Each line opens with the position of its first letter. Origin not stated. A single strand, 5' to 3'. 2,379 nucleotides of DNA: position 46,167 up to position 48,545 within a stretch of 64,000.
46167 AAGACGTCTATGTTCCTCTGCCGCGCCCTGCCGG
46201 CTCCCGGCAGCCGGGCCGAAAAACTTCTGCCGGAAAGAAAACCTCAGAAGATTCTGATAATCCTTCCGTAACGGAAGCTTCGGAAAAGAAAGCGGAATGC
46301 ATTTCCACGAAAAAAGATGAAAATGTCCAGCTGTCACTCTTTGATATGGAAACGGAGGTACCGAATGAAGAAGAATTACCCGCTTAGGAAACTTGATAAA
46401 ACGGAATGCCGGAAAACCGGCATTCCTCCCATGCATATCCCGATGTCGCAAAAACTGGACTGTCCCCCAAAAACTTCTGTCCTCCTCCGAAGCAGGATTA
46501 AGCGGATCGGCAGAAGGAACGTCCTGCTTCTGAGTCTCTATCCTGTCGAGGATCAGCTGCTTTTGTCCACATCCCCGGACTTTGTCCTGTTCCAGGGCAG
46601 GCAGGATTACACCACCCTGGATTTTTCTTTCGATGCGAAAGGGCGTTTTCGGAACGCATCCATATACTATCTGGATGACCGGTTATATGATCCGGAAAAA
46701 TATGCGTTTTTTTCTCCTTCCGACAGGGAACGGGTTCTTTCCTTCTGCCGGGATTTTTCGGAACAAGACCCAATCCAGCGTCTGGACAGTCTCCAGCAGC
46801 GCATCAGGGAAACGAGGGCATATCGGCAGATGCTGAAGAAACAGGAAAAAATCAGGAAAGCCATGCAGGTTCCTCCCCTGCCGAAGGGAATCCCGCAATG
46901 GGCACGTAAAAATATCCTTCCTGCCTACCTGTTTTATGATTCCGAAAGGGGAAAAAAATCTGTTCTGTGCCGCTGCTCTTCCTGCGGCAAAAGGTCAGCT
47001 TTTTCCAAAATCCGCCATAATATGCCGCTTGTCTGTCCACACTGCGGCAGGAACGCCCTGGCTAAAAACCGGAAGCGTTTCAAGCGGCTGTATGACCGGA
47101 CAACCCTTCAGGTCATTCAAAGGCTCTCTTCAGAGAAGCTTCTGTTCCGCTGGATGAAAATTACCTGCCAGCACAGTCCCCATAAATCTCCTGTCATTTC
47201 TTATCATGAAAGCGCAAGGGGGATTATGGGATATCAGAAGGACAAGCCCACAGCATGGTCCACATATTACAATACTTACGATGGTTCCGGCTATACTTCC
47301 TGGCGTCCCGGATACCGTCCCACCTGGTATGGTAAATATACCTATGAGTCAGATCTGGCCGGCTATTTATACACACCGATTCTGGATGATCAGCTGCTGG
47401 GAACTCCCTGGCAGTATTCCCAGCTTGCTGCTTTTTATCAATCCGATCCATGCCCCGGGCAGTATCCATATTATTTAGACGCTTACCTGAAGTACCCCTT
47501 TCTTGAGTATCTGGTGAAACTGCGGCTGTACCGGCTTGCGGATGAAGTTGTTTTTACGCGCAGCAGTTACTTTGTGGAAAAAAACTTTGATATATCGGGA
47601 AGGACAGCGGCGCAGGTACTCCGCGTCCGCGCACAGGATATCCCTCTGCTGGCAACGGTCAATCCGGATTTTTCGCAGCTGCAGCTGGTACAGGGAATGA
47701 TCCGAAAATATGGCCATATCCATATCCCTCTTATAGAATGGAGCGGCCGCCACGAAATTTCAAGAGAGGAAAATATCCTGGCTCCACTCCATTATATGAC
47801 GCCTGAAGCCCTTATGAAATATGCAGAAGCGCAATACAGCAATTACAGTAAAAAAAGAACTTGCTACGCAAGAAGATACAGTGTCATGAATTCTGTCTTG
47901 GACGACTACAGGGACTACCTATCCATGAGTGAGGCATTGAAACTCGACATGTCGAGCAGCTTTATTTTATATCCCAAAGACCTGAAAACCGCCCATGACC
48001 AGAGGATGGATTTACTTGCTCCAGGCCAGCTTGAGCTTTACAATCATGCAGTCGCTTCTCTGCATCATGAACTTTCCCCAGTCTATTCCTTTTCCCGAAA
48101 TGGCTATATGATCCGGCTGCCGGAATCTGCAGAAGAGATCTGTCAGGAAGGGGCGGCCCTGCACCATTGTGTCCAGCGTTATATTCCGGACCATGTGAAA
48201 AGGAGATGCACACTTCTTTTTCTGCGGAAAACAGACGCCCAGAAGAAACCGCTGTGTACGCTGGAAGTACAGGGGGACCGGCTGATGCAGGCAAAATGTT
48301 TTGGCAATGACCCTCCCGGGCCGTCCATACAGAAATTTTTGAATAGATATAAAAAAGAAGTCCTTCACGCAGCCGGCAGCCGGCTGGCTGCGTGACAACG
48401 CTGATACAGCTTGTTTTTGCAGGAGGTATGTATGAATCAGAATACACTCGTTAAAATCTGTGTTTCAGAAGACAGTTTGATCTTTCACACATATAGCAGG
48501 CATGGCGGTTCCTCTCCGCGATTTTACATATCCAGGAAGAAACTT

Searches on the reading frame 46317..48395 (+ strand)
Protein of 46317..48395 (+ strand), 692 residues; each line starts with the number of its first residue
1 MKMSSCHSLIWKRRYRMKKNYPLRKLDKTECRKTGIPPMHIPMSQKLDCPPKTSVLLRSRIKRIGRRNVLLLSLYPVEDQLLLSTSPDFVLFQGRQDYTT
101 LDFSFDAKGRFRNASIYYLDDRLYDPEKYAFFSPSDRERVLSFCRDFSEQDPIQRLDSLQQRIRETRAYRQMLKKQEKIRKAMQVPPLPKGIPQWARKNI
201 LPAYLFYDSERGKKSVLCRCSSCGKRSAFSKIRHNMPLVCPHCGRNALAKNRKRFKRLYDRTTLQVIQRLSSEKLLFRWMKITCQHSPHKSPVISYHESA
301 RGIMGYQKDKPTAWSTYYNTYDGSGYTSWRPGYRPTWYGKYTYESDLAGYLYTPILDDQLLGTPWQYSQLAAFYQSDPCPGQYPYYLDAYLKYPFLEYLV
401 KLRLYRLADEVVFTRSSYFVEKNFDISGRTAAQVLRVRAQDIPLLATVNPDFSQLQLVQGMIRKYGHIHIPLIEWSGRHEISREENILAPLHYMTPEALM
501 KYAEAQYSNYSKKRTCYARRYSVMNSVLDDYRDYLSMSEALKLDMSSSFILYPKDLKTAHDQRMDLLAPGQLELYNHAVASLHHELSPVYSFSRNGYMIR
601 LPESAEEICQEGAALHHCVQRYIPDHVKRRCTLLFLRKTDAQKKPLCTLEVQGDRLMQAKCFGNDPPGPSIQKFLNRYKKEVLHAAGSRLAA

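Call 95: search_protein_families(library=pfam, proteins=[window:46317-48395:+], max_evalue=0.001)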
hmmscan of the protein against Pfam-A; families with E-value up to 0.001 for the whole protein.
window:46317-48395:+ (692 aa): 2 families
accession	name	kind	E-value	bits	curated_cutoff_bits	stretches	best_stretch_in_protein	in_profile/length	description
PF14284.11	PcfJ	-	3.4e-31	108.5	25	1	530-674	1-146/147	PcfJ-like protein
PF23458.2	DUF7130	-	0.00052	20.3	35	0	210-246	46-79/89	Domain of unknown function (DUF7130)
